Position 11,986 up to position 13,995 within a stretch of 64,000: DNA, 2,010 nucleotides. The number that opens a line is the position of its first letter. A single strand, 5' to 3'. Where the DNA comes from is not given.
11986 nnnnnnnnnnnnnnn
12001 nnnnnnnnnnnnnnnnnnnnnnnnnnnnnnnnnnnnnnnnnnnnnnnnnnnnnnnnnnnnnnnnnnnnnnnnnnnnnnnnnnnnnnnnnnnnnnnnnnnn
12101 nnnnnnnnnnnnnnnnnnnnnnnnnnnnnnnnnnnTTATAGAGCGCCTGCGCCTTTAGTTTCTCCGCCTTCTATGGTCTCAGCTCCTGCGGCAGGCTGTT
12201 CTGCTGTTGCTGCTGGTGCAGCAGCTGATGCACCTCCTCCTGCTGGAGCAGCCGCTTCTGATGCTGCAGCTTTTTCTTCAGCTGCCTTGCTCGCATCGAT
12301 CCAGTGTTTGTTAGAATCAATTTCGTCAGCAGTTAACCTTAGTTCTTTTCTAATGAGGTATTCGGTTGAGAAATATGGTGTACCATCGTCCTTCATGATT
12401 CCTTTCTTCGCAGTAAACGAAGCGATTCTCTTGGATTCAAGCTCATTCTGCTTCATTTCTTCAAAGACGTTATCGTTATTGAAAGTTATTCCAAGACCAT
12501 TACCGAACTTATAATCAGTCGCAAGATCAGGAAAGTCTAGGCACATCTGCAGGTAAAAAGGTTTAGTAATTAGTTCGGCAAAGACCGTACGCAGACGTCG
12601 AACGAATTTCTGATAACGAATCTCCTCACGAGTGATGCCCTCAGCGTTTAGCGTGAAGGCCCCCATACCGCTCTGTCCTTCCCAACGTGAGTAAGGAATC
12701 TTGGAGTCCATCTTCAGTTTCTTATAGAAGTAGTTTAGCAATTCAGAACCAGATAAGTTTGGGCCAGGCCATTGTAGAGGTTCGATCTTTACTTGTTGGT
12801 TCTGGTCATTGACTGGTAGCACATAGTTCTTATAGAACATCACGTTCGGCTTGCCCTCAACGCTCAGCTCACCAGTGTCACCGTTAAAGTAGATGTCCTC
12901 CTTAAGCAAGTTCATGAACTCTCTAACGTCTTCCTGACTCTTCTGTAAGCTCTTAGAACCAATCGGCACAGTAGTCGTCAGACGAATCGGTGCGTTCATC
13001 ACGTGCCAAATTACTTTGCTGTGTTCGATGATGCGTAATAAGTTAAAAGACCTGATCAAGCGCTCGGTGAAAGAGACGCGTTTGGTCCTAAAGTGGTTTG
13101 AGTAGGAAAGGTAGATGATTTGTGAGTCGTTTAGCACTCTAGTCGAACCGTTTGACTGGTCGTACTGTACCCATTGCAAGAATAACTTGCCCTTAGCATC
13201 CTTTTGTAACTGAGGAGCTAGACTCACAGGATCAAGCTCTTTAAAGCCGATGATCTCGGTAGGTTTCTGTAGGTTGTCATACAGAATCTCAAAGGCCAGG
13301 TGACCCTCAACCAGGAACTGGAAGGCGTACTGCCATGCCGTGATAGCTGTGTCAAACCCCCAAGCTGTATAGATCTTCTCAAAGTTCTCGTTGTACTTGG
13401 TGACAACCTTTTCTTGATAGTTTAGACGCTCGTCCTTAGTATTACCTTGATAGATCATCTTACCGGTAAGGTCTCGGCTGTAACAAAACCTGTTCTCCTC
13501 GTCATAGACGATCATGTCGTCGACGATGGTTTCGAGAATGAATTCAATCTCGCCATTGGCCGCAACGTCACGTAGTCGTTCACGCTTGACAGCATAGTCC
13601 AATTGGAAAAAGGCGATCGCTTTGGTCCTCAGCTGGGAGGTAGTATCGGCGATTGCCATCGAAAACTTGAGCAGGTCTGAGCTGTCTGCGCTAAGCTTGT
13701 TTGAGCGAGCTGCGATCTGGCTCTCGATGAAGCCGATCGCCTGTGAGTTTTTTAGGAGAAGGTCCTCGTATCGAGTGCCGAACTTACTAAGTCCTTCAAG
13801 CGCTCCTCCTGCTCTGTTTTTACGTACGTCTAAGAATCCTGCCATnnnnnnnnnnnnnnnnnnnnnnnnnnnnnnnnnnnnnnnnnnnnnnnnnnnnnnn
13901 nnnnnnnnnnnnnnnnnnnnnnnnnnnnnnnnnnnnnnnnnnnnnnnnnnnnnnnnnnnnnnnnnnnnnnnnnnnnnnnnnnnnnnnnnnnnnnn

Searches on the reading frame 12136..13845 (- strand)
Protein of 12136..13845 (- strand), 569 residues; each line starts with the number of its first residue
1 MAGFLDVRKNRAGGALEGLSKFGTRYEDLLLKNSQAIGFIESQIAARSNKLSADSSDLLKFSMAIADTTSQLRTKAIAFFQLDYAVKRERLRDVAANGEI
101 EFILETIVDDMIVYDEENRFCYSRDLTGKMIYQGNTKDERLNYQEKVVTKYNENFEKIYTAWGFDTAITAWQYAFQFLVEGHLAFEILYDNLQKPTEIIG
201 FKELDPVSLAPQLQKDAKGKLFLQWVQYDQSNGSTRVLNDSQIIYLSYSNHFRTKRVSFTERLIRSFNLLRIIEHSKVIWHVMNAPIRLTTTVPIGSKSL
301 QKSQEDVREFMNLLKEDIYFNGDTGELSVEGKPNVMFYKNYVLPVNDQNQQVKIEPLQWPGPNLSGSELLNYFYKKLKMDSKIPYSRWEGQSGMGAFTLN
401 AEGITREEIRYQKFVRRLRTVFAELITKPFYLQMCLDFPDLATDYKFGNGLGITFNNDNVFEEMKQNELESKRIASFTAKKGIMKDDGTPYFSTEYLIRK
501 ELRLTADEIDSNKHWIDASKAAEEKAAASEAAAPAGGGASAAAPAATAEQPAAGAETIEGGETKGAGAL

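Call 13: search_protein_families(library=phrogs, proteins=[window:12136-13845:-], max_evalue=0.00001)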
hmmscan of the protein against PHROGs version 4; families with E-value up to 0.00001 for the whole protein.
window:12136-13845:- (569 aa): 1 family
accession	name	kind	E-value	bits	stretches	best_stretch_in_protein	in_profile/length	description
phrog_213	-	head and packaging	1.1e-60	206.8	1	88-532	64-510/528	portal protein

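Call 46: search_dna_similar(query=window:12136-13845:-, collection=phages, mode=protein, max_rows=12)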
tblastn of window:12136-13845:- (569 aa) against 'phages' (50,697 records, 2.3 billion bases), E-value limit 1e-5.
Records with a match: 1980; places in all: 1982; records where one place covers at least 80% of the query: 10.
Best place of each record, by identity: <60% 1980.
By first word of the organism name: Escherichia 602; Synechococcus 373; Klebsiella 272; Vibrio 126; Shigella 83; Cyanophage 62; Enterobacter 53; Aeromonas 51; Enterobacteria 48; Yersinia 33; and 48 more.
By host as written in the record: - 397; Escherichia coli 258; Synechococcus 107; Klebsiella pneumoniae 90; Synechococcus sp. 41; Synechococcus sp. WH7803 28; Escherichia coli B 28; Escherichia coli O157:H7 24; and 405 more.
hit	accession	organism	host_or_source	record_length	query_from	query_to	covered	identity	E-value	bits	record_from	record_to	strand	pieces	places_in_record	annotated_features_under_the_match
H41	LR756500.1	uncultured phage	metagenomic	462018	1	513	90%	39.1%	2e-100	339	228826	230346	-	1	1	record has no annotation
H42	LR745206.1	uncultured phage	metagenomic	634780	16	515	88%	33.1%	3e-78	275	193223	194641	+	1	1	record has no annotation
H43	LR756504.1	uncultured phage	metagenomic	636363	16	515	88%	33.0%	4e-83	289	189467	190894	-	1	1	record has no annotation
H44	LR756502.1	uncultured phage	metagenomic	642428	16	515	88%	32.8%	3e-81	284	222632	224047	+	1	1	record has no annotation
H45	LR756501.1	uncultured phage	metagenomic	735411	16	515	88%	32.4%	2e-78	275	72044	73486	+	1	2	record has no annotation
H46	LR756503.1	uncultured phage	metagenomic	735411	16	515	88%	32.4%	2e-78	275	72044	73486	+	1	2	record has no annotation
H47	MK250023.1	Prevotella phage Lak-B4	Prevotella sp.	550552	78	515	77%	33.3%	7e-69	248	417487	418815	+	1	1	record has no annotation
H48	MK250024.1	Prevotella phage Lak-B5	Prevotella sp.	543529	78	515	77%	33.3%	8e-69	247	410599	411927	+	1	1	record has no annotation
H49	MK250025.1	Prevotella phage Lak-B6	Prevotella sp.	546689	78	515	77%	33.3%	8e-69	247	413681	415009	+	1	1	record has no annotation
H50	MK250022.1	Prevotella phage Lak-B3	Prevotella sp.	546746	78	515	77%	33.3%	8e-69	247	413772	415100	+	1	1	record has no annotation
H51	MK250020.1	Prevotella phage Lak-B1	Prevotella sp.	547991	78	515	77%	33.3%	8e-69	247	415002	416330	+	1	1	record has no annotation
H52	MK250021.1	Prevotella phage Lak-B2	Prevotella sp.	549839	78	515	77%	33.3%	8e-69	247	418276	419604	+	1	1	record has no annotation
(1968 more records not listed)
